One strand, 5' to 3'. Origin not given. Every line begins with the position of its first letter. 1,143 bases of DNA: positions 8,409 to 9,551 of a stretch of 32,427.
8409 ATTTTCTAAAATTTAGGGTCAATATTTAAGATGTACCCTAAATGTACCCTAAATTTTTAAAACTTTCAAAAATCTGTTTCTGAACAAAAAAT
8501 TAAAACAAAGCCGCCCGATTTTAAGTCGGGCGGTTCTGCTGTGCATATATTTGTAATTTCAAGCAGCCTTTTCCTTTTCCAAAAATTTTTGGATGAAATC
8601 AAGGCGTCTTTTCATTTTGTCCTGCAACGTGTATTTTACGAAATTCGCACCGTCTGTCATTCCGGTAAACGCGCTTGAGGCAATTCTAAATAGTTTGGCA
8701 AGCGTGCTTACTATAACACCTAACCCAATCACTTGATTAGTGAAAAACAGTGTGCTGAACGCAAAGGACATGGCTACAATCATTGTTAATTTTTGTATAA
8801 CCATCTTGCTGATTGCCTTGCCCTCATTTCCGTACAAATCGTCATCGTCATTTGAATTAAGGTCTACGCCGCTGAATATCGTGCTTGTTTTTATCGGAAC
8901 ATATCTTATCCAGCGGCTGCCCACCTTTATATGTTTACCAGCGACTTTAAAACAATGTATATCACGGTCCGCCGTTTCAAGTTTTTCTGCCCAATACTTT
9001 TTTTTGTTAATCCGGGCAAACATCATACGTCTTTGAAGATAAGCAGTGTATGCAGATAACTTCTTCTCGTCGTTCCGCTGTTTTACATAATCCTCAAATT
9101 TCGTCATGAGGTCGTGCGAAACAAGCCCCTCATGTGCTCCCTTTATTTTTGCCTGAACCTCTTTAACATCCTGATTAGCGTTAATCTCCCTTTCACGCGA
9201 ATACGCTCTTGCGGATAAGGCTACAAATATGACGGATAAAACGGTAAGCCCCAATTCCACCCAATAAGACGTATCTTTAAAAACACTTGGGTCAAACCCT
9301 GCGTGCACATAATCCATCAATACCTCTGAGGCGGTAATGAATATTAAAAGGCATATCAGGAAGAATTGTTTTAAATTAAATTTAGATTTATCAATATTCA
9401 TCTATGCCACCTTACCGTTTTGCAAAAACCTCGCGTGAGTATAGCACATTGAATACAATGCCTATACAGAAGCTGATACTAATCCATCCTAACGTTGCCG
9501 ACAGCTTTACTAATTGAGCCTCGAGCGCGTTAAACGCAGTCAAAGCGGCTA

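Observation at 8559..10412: Lysis-cassette position holds three membrane proteins and no recognisable endolysin anywhere in the genome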

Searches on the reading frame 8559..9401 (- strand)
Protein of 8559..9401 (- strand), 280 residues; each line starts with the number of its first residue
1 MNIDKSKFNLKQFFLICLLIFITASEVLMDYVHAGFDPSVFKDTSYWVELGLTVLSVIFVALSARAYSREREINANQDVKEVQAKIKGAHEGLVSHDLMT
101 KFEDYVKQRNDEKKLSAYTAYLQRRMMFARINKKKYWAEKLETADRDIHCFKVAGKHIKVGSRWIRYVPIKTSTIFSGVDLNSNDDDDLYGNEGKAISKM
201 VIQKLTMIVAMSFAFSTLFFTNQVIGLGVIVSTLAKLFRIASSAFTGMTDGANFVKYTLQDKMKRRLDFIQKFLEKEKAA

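Call 7: search_protein_families(library=pfam, max_evalue=1, proteins=[window:8559-9401:-])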
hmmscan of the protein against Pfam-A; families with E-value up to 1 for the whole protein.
window:8559-9401:- (280 aa): 2 families
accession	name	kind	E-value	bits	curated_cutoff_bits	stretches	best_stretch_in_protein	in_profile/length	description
PF16013.10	DUF4781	-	0.13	11.5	27.9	1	198-227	223-253/310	Domain of unknown function (DUF4781)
PF11022.13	ATP19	-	0.16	12.7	27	1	232-279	20-66/67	ATP synthase subunit K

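Call 8: search_protein_families(library=phrogs, max_evalue=1, proteins=[window:8559-9401:-])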
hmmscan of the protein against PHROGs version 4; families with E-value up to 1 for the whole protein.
window:8559-9401:- (280 aa): 1 family
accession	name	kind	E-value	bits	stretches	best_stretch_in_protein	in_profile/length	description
phrog_2083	-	head and packaging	0.019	14.5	1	60-144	293-377/908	internal virion lysozyme motif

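Call 12: find_homologous_proteins(query=window:8559-9401:-)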
Query window:8559-9401:- (280 aa): 81 proteins with E <= 0.001 among 612 candidates.
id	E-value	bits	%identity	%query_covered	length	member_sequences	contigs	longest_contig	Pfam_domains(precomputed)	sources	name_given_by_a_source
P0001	3.0e-179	612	100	100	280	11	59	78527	-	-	-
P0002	4.4e-149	513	81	99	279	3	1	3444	-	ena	-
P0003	2.4e-143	494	89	90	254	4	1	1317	-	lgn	-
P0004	2.9e-103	363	58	98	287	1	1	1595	-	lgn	-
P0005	1.1e-94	335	56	98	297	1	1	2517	-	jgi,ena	-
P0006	2.4e-90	321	53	97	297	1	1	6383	-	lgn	-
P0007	3.2e-81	291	50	99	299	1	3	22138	-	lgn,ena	-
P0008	1.1e-77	279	46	98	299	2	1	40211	-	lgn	-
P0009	9.9e-77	276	49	99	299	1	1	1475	-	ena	-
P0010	2.2e-76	275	46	98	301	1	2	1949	-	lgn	-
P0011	6.0e-76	274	48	98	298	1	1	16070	-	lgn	-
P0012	1.4e-74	269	49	98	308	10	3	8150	-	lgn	-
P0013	2.1e-74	268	48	98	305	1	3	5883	-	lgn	-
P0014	4.1e-74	268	47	98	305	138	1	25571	-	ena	-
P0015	6.0e-74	267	49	98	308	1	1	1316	-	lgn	-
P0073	2.4e-62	229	44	98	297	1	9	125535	-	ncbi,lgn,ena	-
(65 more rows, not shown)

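Call 14: find_encoding_contigs(protein=P0001, flank=10000, max_places=4)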
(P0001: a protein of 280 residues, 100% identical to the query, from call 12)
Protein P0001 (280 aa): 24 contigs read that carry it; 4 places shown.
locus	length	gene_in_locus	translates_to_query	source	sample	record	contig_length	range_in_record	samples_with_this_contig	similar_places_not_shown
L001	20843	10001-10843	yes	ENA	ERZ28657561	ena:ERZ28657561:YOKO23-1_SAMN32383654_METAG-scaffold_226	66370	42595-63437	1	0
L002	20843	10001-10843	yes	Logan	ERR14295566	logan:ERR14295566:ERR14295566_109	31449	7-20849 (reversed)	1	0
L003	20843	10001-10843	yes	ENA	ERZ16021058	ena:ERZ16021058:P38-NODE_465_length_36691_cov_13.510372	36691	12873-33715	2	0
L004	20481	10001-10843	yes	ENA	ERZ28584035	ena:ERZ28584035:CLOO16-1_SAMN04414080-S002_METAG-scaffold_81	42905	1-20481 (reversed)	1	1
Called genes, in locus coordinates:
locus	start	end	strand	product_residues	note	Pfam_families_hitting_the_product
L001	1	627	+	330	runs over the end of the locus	-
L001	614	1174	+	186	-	-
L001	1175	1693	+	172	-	-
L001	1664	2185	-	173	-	-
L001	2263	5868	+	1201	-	-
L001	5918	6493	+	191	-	-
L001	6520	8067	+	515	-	-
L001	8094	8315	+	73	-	-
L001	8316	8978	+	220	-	-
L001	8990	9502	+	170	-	-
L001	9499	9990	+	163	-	-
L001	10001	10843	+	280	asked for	-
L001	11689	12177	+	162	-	PF03061:4HBT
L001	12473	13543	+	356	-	PF01699:Na_Ca_ex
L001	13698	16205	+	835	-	PF02739:5_3_exonuc_N, PF01367:5_3_exonuc, PF00476:DNA_pol_A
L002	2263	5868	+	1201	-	-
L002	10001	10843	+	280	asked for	-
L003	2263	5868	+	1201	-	-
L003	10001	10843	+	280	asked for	-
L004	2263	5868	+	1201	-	-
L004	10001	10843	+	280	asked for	-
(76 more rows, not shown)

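Call 15: find_encoding_contigs(protein=P0073, flank=10000, max_places=3)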
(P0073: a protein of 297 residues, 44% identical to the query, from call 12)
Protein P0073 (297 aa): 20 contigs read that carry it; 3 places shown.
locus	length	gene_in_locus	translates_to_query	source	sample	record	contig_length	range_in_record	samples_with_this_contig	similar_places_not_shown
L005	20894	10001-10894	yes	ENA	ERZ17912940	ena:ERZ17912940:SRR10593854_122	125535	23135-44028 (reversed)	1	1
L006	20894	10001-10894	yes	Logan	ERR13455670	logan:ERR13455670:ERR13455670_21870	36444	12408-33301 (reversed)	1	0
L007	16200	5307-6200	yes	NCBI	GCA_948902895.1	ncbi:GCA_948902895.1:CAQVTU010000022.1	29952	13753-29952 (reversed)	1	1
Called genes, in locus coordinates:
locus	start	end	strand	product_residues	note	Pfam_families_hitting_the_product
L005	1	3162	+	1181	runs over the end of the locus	-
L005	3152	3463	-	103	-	-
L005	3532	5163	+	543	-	-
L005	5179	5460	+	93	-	-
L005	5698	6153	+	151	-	PF21939:Gp10_C (faint)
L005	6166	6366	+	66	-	PF21939:Gp10_C (weak)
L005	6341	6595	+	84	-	PF21939:Gp10_C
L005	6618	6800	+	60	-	-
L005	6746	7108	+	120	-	-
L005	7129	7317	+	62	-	PF21939:Gp10_C (weak)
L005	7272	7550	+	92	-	PF21939:Gp10_C (weak)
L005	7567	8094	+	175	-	-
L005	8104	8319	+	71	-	PF21939:Gp10_C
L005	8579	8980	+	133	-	-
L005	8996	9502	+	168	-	-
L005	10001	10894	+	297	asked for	-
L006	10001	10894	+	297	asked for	-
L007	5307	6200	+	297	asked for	-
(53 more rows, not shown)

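Call 21: find_related_loci(query=A1, collection=genome_contigs, flank=10000)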
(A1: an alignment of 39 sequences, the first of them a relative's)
Query A1 (280 aa) in genome_contigs; peptide patterns used: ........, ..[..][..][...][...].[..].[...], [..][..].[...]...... (x = any residue, [..] = any of these).
294 stretches matched a pattern; 14 encode a relative of the query (tblastn E <= 1e-3); 14 distinct loci.
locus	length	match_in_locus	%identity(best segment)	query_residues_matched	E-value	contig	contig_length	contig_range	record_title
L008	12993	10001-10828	50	5-278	3e-83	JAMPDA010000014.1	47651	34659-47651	MAG: Roseburia sp. isolate NALB_7821b_14 Scaffold_#14__SCF_014___47651_bp, whole genome shotgun sequence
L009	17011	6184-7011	50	5-278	3e-83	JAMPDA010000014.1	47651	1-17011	MAG: Roseburia sp. isolate NALB_7821b_14 Scaffold_#14__SCF_014___47651_bp, whole genome shotgun sequence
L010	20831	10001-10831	48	5-279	4e-82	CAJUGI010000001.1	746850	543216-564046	MAG TPA_asm: uncultured Christensenella sp. isolate MGBC134176 genome assembly, contig: MGBC134176.1, whole genome shotg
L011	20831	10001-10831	47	5-279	1e-81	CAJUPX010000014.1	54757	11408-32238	MAG TPA_asm: uncultured Christensenellaceae bacterium isolate MGBC162824 genome assembly, contig: MGBC162824.14, whole g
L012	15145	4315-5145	47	5-279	1e-81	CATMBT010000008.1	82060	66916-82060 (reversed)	MAG TPA_asm: uncultured Christensenella sp. isolate MGG00234_1678865633 genome assembly, contig: C4_82, whole genome sho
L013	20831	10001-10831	47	5-279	7e-80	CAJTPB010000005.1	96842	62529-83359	MAG TPA_asm: uncultured Christensenella sp. isolate MGBC107413 genome assembly, contig: MGBC107413.5, whole genome shotg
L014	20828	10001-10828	45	5-278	2e-79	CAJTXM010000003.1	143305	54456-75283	MAG TPA_asm: uncultured Christensenella sp. isolate MGBC123009 genome assembly, contig: MGBC123009.3, whole genome shotg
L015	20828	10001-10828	47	5-278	1e-78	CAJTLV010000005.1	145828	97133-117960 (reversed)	MAG TPA_asm: uncultured Christensenella sp. isolate MGBC100320 genome assembly, contig: MGBC100320.5, whole genome shotg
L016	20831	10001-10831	47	5-279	5e-78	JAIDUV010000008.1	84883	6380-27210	MAG: Clostridia bacterium isolate SC0369_comb_17 SC0369_comb_17_contig_8, whole genome shotgun sequence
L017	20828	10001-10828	47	5-278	9e-78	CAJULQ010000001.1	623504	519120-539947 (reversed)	MAG TPA_asm: uncultured Christensenellaceae bacterium isolate MGBC158044 genome assembly, contig: MGBC158044.1, whole ge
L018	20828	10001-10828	46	5-278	3e-77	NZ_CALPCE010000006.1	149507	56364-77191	Anaerocaecibacter muris strain CLA-AA-M11 NODE_6_length_149507_cov_461.764699, whole genome shotgun sequence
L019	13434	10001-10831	45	5-279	8e-72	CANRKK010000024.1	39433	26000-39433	MAG: uncultured Clostridia bacterium isolate Lapin-021__bin90 genome assembly, contig: Lapin-021__NODE_1188_length_39433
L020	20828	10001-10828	42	5-278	3e-70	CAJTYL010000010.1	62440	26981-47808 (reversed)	MAG TPA_asm: uncultured Christensenella sp. isolate MGBC122917 genome assembly, contig: MGBC122917.10, whole genome shot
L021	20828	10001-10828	42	5-278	3e-70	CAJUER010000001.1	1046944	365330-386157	MAG TPA_asm: uncultured Christensenella sp. isolate MGBC128313 genome assembly, contig: MGBC128313.1, whole genome shotg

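Call 25: find_related_loci(query=A1, collection=viral_contigs, flank=10000)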
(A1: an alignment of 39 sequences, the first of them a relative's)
Query A1 (280 aa) in viral_contigs; peptide patterns used: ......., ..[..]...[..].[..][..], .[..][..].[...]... (x = any residue, [..] = any of these).
144 stretches matched a pattern; 4 encode a relative of the query (tblastn E <= 1e-3); 4 distinct loci.
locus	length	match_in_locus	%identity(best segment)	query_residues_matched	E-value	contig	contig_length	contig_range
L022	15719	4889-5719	47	5-279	1e-80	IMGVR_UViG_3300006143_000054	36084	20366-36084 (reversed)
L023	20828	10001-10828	47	5-278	2e-78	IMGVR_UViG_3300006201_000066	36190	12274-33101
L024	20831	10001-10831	46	5-279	2e-76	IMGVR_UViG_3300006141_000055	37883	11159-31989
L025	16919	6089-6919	45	5-279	8e-76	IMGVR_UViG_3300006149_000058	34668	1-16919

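Call 26: predict_structure(alignment_id=A1)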
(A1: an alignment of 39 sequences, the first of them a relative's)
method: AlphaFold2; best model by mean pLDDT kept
length: 280 residues; sequences in the alignment: 39
mean_pLDDT: 71.2   pTM: 0.55
mean pLDDT of the five models: 71.2, 70.6, 70.4, 69.6, 67.1
residues with pLDDT >= 90: 11; 70-90: 142; 50-70: 97; < 50: 30
segments of 3 or more residues with pLDDT < 50: 1-8, 180-198
pLDDT, mean of each block of 10 residues (from residue 1): 43 65 67 65 72 72 69 75 83 84 88 89 88 89 88 85 84 66 36 43 59 62 55 66 65 68 81 84
secondary structure, 60 per line:
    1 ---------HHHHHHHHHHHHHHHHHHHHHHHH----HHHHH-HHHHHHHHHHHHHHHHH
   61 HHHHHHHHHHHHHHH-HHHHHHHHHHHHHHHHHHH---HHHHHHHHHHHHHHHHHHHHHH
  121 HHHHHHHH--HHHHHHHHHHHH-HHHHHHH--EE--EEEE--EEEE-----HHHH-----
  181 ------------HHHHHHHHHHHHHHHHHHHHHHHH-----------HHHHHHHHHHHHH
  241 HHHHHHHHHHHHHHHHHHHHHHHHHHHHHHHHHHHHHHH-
elements in order: H10-33 H38-42 H44-75 H77-95 H99-128 H131-142 H144-150 E157-160 E163-166 H172-175 H193-216 H228-279

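Call 30: fold_search(model_id=the predicted structure, library=pdb)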
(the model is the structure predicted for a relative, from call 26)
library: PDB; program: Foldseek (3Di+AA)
matches with E <= 10: 174; with E <= 0.001: 0
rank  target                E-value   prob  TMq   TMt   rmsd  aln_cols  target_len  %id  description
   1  7w55_R                1.7e-01  0.14  0.14  0.13  27.6       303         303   10  Cryo-EM structure of the neuromedin U-bound neuromedin U receptor 2-Gq protein complex (released 2022-04-20)
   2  3vr5_G                5.4e-01  0.14  0.14  0.22  27.4       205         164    9  Crystal structure of nucleotide-free Enterococcus hirae V1-ATPase [eV1(L)] (released 2013-01-16)
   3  8vvn_C                7.4e-01  0.15  0.18  0.20  16.6       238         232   10  Cryo-EM structure of a type I ZorAB complex from Shewanella sp. strain ANA-3 (released 2025-02-05)
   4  6qv1_B                7.4e-01  0.10  0.15  0.08  20.0       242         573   13  Structure of ATPgS-bound outward-facing TM287/288 in complex with nanobody Nb_TM1 (released 2019-05-29)
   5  6ixf_A                7.8e-01  0.13  0.15  0.18  27.0       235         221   12  Crystal structure of SeMet apo SH3BP5 (P41) (released 2019-03-20)
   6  8z9x_A                8.2e-01  0.12  0.17  0.10  22.3       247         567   12  Cryo-EM structure of Phytanoyl-CoA-bound human very long-chain fatty acid ABC transporter ABCD3 (released 2024-09-18)
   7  3w3a_G                8.2e-01  0.11  0.17  0.22  31.8       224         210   16  Crystal structure of V1-ATPase at 3.9 angstrom resolution (released 2013-05-15)
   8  8zps_R                8.2e-01  0.08  0.16  0.16  24.1       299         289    9  Cryo-EM structure of prolactin-releasing peptide recognition with Gi (released 2024-09-25)
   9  4ilo_A                8.6e-01  0.20  0.16  0.19  28.2       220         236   10  2.12A resolution structure of CT398 from Chlamydia trachomatis (released 2014-01-01)
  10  3na7                  9.0e-01  0.10  0.14  0.16  26.6       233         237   12  2.2 Angstrom Structure of the HP0958 Protein from Helicobacter pylori CCUG 17874 (released 2010-09-22)
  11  6ixf_B                1.1e+00  0.12  0.15  0.18  26.4       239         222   12  Crystal structure of SeMet apo SH3BP5 (P41) (released 2019-03-20)
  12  7sqc_1W               1.1e+00  0.08  0.15  0.15  36.7       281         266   11  Ciliary C1 central pair apparatus isolated from Chlamydomonas reinhardtii (released 2022-04-13)
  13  8iyj_V4               1.2e+00  0.04  0.13  0.13  41.2       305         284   12  Cryo-EM structure of the 48-nm repeat doublet microtubule from mouse sperm (released 2023-07-05)
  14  7x9y_R                1.3e+00  0.07  0.16  0.16  23.9       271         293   10  Cryo-EM structure of the apo CCR3-Gi complex (released 2022-08-24)
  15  4tql_A                1.4e+00  0.09  0.18  0.20  32.7       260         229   12  Computationally designed three helix bundle (released 2014-10-15)
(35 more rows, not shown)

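Call 31: fold_search(model_id=the predicted structure, library=viral)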
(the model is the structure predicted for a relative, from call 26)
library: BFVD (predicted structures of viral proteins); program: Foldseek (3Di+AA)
matches with E <= 10: 160; with E <= 0.001: 2
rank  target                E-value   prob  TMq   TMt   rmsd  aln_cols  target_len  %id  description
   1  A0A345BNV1            1.3e-06  1.00  0.57  0.55   9.2       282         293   14  (no name in the UniProt tables at hand)
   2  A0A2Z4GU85            9.5e-05  1.00  0.45  0.42  14.5       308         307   14  (no name in the UniProt tables at hand)
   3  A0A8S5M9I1            1.2e-03  1.00  0.52  0.50  12.6       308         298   11  Uncharacterized protein [Siphoviridae sp. ctv4j104]
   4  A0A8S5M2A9            3.4e-03  1.00  0.41  0.39  15.2       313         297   15  Uncharacterized protein [Siphoviridae sp. cttDR14]
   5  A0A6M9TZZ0            3.7e-01  0.54  0.29  0.30  23.0       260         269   12  Uncharacterized protein [Drosophila-associated filamentous virus]
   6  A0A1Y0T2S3            3.7e-01  0.25  0.15  0.20  26.5       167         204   11  Uncharacterized protein [Pseudomonas phage Skulduggery]
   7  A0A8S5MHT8            4.3e-01  0.11  0.16  0.16  42.5       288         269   10  Internal virion protein [Siphoviridae sp. ctvyM23]
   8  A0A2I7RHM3            5.3e-01  0.06  0.12  0.09  23.1       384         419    9  (no name in the UniProt tables at hand)
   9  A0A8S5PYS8            5.8e-01  0.14  0.19  0.08  26.6       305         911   10  Tail fiber protein [Podoviridae sp. ctIlO27]
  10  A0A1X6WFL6            6.1e-01  0.08  0.15  0.12  39.9       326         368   13  (no name in the UniProt tables at hand)
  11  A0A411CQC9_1          6.5e-01  0.11  0.16  0.07  43.9       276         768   17  Tape measure protein [Arthrobacter phage Sonali]
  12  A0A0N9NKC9            6.5e-01  0.10  0.15  0.04  47.2       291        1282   12  (no name in the UniProt tables at hand)
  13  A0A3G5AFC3            7.2e-01  0.14  0.16  0.11  18.7       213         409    9  F-box domain-containing protein [Solivirus sp.]
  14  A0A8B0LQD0            7.2e-01  0.08  0.10  0.16  23.9       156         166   11  Uncharacterized protein [uncultured archaeal virus]
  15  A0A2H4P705            7.2e-01  0.08  0.15  0.06  57.8       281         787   13  GDSL-like lipase [Pseudomonas phage nickie]
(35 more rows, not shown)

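Call 32: search_dna_similar(query=window:8559-9401:-, collection=phages, mode=protein, max_evalue=10, max_rows=20)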
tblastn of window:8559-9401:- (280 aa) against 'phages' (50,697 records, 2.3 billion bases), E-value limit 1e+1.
Records with a match: 6; places in all: 6; records where one place covers at least 80% of the query: 0.
Best place of each record, by identity: <60% 6.
By first word of the organism name: Streptococcus 4; Pseudomonas 2.
By host as written in the record: Streptococcus constellatus C232 1; Streptococcus constellatus C1050 1; Streptococcus constellatus C818 1; Streptococcus constellatus SK1060 1; - 1; Pseudomonas chlororaphis 1.
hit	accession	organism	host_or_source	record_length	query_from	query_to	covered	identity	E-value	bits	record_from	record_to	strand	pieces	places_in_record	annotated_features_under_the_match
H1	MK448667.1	Streptococcus phage Javan105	Streptococcus constellatus C232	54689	87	158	26%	31.9%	1e+0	37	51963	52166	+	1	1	integrase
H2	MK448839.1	Streptococcus phage Javan102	Streptococcus constellatus C1050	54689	87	158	26%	31.9%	1e+0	37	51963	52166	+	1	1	integrase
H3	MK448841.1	Streptococcus phage Javan108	Streptococcus constellatus C818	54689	87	158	26%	31.9%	1e+0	37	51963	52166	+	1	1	integrase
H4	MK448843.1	Streptococcus phage Javan112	Streptococcus constellatus SK1060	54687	87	158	26%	31.9%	1e+0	37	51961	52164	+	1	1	integrase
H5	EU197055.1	Pseudomonas phage 201phi2-1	-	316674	10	55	16%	29.2%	5e+0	35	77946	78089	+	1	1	hypothetical protein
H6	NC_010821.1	Pseudomonas phage 201phi2-1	Pseudomonas chlororaphis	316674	10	55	16%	29.2%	5e+0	35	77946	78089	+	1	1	hypothetical protein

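Call 40: search_protein_families(library=pfam, alignment_id=A2, max_evalue=0.001)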
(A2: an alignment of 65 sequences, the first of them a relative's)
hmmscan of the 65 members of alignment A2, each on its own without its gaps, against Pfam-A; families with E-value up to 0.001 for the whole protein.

A. member 1, L023:5295-6548:+ (417 aa): 0 families

B. families by the number of members that match (of 65 scanned): 36 families (the first 25 are shown)
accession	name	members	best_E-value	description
PF00078.32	RVT_1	6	8.1e-18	Reverse transcriptase (RNA-dependent DNA polymerase)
PF01391.23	Collagen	4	5e-06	Collagen triple helix repeat (20 copies)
PF01381.28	HTH_3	3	1.4e-18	Helix-turn-helix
PF13560.12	HTH_31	3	7.8e-10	Helix-turn-helix domain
PF12844.13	HTH_19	2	3.4e-12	Helix-turn-helix domain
PF22599.2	SecDF_P1_head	2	5.9e-12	SecDF, P1 head subdomain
PF04404.17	ERF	2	1.1e-11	ERF superfamily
PF12358.13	DUF3644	1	4.6e-60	Domain of unknown function (DUF3644)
PF05565.16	Sipho_Gp157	1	2.4e-29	Siphovirus Gp157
PF00239.26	Resolvase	1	3.1e-28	Resolvase, N terminal domain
PF18740.7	EC042_2821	1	4.8e-27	EC042_2821-like Restriction Endonuclease-like domain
PF01972.22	SDH_protease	1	1.7e-26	ClpP-like SDH-type serine proteinase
PF00589.27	Phage_integrase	1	1.3e-22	Phage integrase family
PF00717.28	Peptidase_S24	1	5.5e-21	Peptidase S24-like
PF07508.19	Recombinase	1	1.2e-16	Recombinase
PF15644.12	Gln_amidase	1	3.7e-12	Papain fold toxin 1, glutamine deamidase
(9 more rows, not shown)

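Call 41: search_protein_representatives(alignment_id=A1)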
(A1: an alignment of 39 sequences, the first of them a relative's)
Query: 39 sequences, 302 profile positions. Proteins with E-value up to 0.001 (for the whole library): 168; up to 1e-10: 73; up to 1e-30: 29. The best 150 are listed.
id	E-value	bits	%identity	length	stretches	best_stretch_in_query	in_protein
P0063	1.9e-149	513.3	-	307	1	2-297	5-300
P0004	3.5e-131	453.3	-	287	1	13-292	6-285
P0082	1.8e-83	296.7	-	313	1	8-295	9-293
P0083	2.4e-82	292.9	-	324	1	8-296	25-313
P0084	6.3e-81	288.3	-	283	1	6-295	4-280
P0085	6.6e-74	265.2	-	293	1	13-294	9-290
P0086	3.4e-66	239.9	-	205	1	98-285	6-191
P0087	6.6e-64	232.4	-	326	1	7-294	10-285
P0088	4.2e-61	223.2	-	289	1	14-293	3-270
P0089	3.6e-60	220.1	-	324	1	1-295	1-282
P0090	8.3e-60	218.9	-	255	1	24-289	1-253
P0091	8.4e-54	199.2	-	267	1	19-291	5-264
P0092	1.5e-51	191.9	-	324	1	17-295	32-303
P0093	2.0e-47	178.3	-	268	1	14-289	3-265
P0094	9.3e-46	172.8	-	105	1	200-299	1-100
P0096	4.4e-40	154.2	-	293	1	10-290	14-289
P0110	5.0e-30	121.1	-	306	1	12-286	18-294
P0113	3.5e-28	115.1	-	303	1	19-290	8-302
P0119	5.3e-24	101.4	-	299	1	20-293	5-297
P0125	1.1e-22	97.0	-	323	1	4-295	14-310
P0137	1.8e-16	76.6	-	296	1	20-291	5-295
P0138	2.1e-16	76.4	-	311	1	14-287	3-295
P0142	5.6e-15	71.7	-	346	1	40-290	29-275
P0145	5.5e-12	61.9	-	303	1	14-281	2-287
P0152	7.1e-11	58.2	-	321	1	18-284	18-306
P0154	2.1e-10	56.7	-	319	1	42-291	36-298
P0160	2.2e-09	53.3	-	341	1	22-290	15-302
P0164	5.2e-09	52.1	-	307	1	13-296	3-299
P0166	9.6e-09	51.3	-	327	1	16-298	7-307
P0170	3.1e-08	49.6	-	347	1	25-279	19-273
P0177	9.8e-08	47.9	-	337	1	7-279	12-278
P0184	4.0e-07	45.9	-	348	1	7-291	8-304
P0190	9.1e-07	44.8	-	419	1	18-285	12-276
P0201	4.1e-06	42.6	-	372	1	25-269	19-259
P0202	4.7e-06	42.4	-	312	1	13-290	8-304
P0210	9.1e-06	41.5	-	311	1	19-287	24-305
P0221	8.2e-05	38.3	-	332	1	38-294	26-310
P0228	1.8e-04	37.2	-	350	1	36-269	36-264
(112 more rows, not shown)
